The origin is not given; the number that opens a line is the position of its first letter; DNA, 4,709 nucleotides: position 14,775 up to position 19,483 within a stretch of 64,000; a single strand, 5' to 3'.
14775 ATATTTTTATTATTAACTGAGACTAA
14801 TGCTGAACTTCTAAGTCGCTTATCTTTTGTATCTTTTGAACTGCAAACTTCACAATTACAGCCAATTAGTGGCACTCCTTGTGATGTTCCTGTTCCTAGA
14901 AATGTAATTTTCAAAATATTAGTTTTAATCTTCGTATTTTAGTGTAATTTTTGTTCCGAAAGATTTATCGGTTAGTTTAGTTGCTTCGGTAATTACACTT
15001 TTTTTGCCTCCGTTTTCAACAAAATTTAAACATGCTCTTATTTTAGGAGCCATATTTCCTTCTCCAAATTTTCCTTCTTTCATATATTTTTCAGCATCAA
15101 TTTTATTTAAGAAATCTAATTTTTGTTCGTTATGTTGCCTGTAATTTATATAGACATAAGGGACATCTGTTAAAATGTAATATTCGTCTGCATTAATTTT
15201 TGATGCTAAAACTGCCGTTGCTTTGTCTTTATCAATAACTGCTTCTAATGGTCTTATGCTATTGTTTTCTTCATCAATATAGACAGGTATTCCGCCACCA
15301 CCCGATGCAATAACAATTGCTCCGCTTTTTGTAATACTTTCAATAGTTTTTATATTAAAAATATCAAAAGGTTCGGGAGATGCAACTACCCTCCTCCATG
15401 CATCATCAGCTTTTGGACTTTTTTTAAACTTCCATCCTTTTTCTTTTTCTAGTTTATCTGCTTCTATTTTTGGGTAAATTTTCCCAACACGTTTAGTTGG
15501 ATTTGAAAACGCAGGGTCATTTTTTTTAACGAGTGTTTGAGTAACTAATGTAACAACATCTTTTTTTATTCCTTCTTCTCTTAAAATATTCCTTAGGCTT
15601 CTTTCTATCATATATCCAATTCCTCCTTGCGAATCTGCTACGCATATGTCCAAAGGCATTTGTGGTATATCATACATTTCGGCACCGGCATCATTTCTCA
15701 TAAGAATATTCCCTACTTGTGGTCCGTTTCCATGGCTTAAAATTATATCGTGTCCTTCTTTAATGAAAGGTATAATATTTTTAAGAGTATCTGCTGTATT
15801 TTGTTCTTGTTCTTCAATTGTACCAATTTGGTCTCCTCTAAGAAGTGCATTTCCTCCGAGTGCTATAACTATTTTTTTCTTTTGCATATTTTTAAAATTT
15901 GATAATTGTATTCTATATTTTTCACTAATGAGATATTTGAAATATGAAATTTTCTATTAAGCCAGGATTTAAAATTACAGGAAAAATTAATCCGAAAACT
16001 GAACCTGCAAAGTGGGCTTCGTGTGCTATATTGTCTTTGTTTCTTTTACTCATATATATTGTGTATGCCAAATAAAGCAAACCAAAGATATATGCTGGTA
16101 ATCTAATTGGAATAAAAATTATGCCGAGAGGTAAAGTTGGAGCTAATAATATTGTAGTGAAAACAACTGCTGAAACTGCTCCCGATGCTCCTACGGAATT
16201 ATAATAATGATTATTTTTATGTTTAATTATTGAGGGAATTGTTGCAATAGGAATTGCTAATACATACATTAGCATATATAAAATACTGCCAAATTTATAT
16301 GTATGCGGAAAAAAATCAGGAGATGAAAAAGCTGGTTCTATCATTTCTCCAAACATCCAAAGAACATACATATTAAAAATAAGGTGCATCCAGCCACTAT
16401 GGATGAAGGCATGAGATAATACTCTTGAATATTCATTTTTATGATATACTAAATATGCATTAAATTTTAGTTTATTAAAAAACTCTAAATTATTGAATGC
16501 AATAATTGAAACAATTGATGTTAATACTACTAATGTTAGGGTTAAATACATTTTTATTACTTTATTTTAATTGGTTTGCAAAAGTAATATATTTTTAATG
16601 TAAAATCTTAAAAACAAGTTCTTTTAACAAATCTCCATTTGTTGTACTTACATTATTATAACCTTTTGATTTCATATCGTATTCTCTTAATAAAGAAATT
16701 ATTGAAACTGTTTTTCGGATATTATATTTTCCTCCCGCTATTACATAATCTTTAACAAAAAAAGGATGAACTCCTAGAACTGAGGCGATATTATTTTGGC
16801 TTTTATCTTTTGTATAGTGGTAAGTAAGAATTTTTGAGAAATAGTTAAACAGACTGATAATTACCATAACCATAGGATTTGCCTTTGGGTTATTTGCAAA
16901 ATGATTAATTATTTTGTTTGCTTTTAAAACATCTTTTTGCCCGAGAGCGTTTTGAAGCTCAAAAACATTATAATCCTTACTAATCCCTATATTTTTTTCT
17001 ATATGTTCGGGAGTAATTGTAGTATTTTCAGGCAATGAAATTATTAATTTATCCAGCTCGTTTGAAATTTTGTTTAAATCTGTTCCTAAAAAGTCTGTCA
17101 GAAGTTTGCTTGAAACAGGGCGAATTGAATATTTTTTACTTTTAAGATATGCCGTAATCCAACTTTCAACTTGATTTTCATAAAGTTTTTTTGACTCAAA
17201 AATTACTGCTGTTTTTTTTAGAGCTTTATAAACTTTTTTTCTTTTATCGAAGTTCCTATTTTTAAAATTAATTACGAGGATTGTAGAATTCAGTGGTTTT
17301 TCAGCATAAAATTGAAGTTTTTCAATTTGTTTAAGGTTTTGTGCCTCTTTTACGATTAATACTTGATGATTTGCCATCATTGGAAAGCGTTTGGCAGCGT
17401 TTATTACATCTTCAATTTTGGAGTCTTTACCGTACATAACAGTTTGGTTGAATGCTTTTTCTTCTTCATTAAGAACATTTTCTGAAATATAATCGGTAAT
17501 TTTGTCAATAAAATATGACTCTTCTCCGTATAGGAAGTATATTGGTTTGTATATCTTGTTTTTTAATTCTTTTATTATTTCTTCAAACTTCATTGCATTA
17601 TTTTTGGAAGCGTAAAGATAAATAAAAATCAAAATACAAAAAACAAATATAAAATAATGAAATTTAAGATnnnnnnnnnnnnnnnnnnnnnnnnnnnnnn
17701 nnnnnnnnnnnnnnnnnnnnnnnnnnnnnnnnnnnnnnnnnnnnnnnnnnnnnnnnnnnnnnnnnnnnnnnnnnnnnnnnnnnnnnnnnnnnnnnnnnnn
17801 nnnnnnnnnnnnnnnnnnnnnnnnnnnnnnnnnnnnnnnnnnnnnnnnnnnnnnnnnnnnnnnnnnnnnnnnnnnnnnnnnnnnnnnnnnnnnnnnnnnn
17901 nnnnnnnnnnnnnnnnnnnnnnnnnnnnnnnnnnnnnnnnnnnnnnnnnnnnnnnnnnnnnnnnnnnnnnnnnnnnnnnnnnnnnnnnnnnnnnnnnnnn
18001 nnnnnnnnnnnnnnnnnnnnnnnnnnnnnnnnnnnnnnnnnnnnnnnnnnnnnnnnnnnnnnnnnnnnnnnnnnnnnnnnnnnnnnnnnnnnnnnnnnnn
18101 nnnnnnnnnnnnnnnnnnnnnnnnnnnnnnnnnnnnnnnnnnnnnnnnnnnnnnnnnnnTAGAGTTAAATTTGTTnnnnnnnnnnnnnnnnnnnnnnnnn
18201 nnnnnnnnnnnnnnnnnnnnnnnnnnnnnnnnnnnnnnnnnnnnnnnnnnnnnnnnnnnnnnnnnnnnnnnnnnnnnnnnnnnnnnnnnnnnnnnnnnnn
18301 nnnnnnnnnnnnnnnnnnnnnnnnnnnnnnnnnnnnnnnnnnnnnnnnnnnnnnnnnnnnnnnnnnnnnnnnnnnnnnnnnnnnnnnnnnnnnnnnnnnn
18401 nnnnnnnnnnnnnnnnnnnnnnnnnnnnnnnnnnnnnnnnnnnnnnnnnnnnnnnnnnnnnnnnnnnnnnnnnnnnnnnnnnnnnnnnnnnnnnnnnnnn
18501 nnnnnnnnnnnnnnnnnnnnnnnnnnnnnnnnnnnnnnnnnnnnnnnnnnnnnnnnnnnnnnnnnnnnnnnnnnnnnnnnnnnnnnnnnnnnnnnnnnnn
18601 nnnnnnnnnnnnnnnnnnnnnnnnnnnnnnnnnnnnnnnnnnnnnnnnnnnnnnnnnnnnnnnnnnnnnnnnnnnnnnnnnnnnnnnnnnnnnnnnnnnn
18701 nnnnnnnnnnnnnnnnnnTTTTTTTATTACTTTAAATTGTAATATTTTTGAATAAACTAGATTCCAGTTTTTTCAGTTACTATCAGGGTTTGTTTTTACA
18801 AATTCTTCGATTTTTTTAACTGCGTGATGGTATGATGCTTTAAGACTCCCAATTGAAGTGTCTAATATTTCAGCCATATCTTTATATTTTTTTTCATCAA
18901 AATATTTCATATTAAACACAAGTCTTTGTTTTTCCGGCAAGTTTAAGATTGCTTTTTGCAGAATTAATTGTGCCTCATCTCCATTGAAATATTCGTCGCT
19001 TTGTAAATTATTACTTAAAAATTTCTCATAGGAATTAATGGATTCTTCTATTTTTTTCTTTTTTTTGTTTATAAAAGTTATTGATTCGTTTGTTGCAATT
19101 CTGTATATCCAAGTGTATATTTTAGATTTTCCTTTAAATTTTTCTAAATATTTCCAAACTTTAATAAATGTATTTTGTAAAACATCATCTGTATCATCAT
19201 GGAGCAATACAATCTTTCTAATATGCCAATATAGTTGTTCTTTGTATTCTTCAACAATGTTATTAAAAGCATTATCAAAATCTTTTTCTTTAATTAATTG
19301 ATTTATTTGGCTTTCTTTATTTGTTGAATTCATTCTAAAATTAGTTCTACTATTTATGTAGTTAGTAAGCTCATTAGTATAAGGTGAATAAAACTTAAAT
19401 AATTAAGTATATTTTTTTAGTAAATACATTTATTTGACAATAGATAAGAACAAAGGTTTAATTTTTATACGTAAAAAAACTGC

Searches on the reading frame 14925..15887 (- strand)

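Call 72: search_protein_families(library=pfam, proteins=[window:14925-15887:-], max_evalue=0.00001)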
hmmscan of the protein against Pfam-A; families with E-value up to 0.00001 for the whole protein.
window:14925-15887:- (320 aa): 1 family
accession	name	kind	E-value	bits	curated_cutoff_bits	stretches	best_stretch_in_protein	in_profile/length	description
PF00696.33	AA_kinase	-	1.4e-24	87.5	24.9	1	4-300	1-233/234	Amino acid kinase family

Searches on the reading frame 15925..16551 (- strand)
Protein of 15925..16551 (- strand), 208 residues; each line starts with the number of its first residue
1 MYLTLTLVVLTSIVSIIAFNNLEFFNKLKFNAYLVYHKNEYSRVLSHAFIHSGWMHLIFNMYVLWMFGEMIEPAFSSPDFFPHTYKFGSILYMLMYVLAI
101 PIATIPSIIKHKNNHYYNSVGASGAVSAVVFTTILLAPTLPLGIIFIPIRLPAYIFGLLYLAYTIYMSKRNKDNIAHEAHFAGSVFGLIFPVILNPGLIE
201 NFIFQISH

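Call 72: search_protein_families(library=pfam, proteins=[window:15925-16551:-], max_evalue=0.00001)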
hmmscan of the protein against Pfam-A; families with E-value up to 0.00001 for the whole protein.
window:15925-16551:- (208 aa): 1 family
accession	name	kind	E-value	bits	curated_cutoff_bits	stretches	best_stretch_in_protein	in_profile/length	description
PF01694.28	Rhomboid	-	1e-22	81.3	22.6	1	39-194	2-140/143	Rhomboid domain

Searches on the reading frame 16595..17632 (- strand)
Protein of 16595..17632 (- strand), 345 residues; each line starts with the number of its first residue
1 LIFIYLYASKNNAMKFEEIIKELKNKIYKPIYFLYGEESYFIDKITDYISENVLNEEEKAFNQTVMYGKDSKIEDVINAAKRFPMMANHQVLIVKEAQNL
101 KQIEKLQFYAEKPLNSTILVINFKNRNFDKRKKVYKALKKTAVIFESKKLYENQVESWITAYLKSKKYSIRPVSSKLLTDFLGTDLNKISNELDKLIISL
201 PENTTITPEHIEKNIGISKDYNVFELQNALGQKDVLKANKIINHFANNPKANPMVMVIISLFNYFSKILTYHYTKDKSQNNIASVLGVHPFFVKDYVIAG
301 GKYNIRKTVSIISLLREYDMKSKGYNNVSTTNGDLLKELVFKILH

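Call 72: search_protein_families(library=pfam, proteins=[window:16595-17632:-], max_evalue=0.00001)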
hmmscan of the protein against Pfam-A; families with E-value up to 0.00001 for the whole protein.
window:16595-17632:- (345 aa): 2 families
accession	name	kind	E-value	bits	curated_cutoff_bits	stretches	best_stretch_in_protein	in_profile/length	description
PF06144.19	DNA_pol3_delta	-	2.7e-15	56.9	21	1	32-146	1-122/124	DNA polymerase III, delta subunit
PF21694.2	DNA_pol3_delta_C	-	2.3e-10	41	27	1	222-323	3-104/121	DNA polymerase III delta subunit, C-terminal domain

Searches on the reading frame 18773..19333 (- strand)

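Call 72: search_protein_families(library=pfam, proteins=[window:18773-19333:-], max_evalue=0.00001)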
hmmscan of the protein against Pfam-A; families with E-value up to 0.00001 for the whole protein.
window:18773-19333:- (186 aa): 2 families
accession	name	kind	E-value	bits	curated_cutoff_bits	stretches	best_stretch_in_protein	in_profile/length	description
PF08281.18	Sigma70_r4_2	-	1.7e-13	50.4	25.7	1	123-175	2-54/54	Sigma-70, region 4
PF04542.20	Sigma70_r2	-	2.4e-13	50.1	24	1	26-93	1-70/71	Sigma-70 region 2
